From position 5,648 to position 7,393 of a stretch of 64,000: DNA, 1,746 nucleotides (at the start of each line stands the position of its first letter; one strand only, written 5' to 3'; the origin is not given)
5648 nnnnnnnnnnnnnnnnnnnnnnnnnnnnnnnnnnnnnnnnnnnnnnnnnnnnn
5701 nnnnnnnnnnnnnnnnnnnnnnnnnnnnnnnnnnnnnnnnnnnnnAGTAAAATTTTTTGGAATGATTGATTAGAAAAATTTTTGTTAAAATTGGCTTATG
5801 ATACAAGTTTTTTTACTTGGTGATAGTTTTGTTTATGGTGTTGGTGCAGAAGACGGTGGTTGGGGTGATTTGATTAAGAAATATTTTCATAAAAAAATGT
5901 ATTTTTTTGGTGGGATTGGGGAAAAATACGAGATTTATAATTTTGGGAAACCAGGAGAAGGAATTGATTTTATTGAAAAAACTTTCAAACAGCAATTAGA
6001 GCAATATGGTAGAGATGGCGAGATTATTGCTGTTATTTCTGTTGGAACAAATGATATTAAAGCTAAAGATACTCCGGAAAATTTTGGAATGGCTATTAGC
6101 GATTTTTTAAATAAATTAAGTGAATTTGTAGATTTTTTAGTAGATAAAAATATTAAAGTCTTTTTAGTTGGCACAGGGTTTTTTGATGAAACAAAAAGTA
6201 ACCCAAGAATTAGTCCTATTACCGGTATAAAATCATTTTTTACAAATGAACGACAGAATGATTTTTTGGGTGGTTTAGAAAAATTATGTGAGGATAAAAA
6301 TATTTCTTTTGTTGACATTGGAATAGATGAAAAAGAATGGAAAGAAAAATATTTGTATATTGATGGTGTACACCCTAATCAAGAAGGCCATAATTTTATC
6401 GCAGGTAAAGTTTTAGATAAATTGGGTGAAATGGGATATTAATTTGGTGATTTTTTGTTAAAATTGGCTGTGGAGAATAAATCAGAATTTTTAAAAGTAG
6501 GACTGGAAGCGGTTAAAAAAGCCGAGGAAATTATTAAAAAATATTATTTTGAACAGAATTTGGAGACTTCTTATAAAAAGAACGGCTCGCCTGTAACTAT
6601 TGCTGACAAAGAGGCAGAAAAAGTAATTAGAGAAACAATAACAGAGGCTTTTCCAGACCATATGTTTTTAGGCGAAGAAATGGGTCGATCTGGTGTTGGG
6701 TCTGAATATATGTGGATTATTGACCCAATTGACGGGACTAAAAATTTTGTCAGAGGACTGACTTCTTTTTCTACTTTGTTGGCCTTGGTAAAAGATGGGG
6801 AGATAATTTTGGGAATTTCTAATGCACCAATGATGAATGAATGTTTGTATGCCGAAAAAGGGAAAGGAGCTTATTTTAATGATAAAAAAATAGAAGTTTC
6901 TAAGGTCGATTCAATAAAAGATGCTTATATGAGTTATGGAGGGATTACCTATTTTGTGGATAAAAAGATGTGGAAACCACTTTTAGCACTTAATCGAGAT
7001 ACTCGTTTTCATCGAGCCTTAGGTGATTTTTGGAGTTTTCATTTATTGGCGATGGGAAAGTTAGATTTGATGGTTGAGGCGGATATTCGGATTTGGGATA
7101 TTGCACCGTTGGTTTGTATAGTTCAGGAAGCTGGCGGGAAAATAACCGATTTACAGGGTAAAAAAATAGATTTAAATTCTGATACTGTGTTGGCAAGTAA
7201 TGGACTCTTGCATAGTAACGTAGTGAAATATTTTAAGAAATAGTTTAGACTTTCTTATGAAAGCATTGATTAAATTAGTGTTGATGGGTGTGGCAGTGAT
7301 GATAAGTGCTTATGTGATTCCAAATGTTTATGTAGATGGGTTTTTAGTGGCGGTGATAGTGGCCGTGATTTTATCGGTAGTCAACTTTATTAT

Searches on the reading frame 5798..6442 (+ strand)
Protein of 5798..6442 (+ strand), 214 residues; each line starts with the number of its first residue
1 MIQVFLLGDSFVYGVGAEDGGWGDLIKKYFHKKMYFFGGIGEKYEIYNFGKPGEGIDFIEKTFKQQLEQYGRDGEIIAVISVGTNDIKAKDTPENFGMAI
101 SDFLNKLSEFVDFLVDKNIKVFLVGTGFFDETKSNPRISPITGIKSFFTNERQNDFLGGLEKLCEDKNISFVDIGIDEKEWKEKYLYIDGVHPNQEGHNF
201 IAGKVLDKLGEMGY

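Call 69: search_protein_families(library=pfam, proteins=[window:5798-6442:+], max_evalue=0.0001)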
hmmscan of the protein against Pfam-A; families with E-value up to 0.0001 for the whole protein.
window:5798-6442:+ (214 aa): 3 families
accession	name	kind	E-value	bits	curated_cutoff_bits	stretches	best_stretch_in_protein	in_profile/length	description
PF13472.12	Lipase_GDSL_2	-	3.8e-18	67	32.9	1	6-198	1-176/178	GDSL-like Lipase/Acylhydrolase family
PF00657.28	Lipase_GDSL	-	1.3e-16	61.8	23.6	1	4-202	1-205/208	GDSL-like Lipase/Acylhydrolase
PF04311.20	DUF459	-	1.2e-06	28.4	27.2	1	76-207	61-196/197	Protein of unknown function (DUF459)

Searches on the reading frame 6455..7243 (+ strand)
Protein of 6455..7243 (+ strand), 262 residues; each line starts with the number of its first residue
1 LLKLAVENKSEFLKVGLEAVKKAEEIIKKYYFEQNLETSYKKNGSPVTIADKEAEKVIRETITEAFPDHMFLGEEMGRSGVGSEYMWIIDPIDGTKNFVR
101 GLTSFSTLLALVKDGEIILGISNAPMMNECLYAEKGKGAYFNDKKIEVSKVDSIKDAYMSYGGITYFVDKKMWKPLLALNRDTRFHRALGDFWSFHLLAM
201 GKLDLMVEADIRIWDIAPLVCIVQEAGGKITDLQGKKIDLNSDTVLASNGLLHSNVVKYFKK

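Call 69: search_protein_families(library=pfam, proteins=[window:6455-7243:+], max_evalue=0.0001)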
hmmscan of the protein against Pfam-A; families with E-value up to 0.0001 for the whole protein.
window:6455-7243:+ (262 aa): 1 family
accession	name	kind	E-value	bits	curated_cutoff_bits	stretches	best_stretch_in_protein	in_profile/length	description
PF00459.30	Inositol_P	-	3.1e-59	201.1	27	1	9-260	2-266/271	Inositol monophosphatase family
